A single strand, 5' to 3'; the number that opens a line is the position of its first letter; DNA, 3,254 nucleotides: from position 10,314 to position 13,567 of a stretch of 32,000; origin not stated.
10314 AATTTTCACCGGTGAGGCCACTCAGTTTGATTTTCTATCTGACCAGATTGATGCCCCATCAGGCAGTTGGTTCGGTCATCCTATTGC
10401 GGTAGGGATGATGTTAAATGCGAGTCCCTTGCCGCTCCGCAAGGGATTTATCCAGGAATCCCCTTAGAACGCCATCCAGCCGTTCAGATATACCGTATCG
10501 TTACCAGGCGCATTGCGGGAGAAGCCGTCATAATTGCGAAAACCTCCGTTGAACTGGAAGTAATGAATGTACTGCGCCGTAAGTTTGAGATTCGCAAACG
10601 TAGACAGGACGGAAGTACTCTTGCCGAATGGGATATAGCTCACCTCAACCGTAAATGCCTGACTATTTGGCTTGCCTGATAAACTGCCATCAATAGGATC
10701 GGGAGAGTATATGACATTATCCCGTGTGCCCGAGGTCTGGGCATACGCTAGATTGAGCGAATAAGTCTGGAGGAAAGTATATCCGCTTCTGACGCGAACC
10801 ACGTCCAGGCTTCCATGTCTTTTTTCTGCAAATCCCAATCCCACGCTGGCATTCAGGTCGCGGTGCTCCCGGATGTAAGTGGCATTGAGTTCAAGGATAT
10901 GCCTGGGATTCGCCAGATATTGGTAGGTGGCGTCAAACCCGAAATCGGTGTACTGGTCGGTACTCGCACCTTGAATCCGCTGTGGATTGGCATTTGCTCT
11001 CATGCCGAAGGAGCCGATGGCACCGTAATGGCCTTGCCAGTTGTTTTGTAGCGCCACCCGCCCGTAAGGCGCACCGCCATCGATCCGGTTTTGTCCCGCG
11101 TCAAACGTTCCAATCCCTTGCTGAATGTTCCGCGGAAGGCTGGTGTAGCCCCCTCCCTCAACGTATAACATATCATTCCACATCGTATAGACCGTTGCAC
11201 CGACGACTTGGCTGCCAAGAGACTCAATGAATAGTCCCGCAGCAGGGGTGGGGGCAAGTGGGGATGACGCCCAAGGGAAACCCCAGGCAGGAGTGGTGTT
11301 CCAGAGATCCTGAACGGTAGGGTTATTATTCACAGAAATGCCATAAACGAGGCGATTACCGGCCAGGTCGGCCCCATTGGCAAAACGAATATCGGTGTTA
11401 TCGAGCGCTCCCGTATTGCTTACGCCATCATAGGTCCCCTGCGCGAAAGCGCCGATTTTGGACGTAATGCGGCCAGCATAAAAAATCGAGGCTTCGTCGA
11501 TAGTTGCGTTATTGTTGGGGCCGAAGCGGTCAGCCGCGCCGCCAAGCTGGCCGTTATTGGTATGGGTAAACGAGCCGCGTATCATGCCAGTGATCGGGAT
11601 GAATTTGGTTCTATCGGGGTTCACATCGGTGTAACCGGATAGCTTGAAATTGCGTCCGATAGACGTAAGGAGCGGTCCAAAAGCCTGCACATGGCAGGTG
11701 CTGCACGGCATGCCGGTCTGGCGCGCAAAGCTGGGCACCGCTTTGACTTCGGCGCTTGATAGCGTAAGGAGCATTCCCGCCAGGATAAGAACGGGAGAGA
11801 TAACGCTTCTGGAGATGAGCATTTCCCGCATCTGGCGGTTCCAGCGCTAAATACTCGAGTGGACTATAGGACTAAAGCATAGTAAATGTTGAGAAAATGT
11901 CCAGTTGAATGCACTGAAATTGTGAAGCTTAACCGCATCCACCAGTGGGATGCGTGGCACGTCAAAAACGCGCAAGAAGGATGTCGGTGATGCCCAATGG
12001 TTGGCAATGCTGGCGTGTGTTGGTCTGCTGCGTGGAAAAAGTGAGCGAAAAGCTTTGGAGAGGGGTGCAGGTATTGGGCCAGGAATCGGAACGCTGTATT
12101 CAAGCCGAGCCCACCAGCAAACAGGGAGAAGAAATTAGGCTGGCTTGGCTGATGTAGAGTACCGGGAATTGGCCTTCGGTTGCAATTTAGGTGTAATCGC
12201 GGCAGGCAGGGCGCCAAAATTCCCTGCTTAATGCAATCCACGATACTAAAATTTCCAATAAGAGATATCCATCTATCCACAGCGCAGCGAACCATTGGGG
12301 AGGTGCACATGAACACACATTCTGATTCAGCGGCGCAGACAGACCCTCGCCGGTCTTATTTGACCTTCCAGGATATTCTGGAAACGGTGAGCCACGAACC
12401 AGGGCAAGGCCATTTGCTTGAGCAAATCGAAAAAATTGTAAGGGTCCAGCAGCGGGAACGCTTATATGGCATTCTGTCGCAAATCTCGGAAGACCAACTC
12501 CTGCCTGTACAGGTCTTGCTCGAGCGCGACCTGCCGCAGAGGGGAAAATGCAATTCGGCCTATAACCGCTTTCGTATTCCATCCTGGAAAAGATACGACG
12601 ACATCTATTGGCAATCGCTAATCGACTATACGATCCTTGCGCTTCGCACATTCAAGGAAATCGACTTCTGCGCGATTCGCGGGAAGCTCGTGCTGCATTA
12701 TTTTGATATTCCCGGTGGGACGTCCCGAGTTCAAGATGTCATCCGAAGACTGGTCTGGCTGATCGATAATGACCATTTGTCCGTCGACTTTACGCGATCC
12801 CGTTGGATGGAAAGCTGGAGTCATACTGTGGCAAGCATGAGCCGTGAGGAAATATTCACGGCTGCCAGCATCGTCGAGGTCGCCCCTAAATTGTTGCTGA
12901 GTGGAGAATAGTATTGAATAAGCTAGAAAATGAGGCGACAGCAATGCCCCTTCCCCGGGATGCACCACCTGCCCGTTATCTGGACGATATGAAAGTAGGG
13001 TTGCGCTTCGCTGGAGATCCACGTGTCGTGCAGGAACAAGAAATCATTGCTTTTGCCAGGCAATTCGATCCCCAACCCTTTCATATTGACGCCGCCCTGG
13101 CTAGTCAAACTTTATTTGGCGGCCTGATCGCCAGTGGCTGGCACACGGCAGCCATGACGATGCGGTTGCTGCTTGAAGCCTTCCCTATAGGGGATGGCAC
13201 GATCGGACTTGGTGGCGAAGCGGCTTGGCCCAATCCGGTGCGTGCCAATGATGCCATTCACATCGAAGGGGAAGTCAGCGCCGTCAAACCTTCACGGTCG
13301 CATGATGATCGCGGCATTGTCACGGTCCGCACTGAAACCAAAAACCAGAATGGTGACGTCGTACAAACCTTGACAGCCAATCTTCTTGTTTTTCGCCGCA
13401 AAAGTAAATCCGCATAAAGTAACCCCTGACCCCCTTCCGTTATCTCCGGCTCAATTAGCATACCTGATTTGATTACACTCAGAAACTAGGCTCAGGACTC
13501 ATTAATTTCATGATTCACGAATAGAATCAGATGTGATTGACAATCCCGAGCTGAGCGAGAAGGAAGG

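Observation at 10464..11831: Stand-alone Cyc2-like fused monohaem cytochrome-porin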

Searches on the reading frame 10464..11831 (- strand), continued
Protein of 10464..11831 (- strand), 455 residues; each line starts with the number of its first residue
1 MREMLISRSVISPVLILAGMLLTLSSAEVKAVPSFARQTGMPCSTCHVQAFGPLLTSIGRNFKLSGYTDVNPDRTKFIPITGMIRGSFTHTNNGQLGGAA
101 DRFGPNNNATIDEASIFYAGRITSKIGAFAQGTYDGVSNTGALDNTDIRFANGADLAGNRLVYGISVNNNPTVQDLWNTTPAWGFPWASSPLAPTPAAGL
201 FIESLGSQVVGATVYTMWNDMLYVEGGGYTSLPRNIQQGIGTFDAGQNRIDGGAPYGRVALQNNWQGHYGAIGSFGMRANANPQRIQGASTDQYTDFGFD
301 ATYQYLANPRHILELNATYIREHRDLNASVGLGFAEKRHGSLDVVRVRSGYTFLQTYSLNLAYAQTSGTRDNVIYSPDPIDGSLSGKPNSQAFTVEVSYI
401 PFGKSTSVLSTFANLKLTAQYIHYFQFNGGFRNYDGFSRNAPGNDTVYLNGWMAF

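Call 69: list_cluster_members(proteins=[P0390, P0384, P0377, P0368, P0361, P0329, P0319, P0268, P0275, P0322])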
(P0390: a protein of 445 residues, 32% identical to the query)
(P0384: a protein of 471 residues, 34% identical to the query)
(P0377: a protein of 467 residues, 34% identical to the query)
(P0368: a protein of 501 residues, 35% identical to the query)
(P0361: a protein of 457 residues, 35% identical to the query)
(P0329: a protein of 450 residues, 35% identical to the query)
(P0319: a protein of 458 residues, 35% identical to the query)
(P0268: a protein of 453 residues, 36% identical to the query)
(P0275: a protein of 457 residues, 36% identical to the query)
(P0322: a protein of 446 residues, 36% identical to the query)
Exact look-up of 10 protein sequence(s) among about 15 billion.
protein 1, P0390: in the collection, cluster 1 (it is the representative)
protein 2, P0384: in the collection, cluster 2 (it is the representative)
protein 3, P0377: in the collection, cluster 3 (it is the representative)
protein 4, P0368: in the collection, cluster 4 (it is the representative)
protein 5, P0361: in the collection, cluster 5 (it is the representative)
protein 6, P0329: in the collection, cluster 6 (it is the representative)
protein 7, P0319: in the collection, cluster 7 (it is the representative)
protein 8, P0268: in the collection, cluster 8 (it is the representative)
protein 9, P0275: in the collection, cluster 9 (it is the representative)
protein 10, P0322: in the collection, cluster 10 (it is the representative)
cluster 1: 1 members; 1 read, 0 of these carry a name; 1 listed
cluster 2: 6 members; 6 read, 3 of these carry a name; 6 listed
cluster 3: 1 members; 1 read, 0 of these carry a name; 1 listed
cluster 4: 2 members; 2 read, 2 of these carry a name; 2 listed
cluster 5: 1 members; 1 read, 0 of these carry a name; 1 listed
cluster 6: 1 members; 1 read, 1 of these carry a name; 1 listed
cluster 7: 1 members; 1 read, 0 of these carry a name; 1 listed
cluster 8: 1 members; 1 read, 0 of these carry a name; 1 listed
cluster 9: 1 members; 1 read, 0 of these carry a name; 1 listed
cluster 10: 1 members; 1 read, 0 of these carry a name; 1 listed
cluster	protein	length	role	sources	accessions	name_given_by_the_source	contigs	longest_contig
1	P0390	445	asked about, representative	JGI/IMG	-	-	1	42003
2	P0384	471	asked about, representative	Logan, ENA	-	-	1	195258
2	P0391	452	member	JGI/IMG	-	hypothetical protein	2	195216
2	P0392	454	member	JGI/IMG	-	hypothetical protein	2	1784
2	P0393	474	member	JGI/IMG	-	hypothetical protein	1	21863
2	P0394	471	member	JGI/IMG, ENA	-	-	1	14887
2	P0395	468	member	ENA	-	-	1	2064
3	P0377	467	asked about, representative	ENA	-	-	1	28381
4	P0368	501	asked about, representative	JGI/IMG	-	hypothetical protein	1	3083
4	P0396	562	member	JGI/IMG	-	hypothetical protein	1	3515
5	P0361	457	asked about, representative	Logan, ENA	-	-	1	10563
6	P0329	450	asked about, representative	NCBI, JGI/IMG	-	hypothetical protein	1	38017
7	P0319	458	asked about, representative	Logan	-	-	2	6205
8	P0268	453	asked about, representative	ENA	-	-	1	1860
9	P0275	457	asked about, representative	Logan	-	-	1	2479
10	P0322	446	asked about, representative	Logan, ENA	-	-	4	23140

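Call 78: find_homologous_proteins(query=L081:6001-7362:+, max_evalue=0.001)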
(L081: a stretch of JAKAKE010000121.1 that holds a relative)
Query L081:6001-7362:+ (454 aa): 4682 proteins with E <= 0.001 among 8000 candidates; the best 120 are listed.
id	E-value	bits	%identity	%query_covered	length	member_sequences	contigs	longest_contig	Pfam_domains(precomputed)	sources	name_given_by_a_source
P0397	0.0e+0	1029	100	100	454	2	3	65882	-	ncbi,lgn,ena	-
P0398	6.5e-202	690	67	100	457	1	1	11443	-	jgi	jgi:hypothetical protein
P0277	4.4e-198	677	65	97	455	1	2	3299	-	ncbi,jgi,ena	ncbi:MAG: cytochrome C [FCB group bacterium]|jgi:hypothetical protein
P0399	1.1e-185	636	64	94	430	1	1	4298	-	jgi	jgi:hypothetical protein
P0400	7.3e-163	561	55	98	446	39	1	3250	-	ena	-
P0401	1.7e-162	560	57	95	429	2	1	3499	-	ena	-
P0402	4.4e-162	558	56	95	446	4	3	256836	-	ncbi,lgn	-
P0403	6.5e-160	551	56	97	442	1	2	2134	-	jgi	jgi:hypothetical protein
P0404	3.0e-159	549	56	98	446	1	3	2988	-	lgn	-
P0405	3.7e-159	549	54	97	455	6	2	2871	-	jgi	jgi:hypothetical protein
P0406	3.7e-159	549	54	98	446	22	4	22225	-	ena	-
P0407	3.8e-159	549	55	99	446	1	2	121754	-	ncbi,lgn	-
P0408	4.8e-159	548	56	93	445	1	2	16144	-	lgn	-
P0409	5.3e-159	548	55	100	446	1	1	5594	-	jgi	jgi:hypothetical protein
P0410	6.2e-159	548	55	98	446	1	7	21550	-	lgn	-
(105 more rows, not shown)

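Call 81: search_protein_families(library=ncbifam, proteins=[L011:7563-8342:+], max_evalue=0.01)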
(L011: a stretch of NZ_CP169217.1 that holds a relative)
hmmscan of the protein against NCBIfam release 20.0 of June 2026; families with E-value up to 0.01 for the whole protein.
L011:7563-8342:+ (259 aa): 0 families

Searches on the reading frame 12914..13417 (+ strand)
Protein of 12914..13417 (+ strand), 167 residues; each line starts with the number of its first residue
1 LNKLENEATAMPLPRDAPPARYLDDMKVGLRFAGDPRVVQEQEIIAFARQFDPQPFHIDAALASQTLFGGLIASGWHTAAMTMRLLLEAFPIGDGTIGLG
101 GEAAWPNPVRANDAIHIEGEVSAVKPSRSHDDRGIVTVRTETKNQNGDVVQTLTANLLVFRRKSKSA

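Call 24: search_protein_families(library=pfam, proteins=[window:12914-13417:+], max_evalue=0.001)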
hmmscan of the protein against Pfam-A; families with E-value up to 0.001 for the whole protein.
window:12914-13417:+ (167 aa): 2 families
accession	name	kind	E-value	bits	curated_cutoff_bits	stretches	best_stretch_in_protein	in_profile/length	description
PF01575.25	MaoC_dehydratas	-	5.3e-16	58.8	27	1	35-139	14-118/123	MaoC like domain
PF13452.11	FAS1_DH_region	-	3e-09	37.6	22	1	28-152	3-131/132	FAS1-like, dehydratase domain region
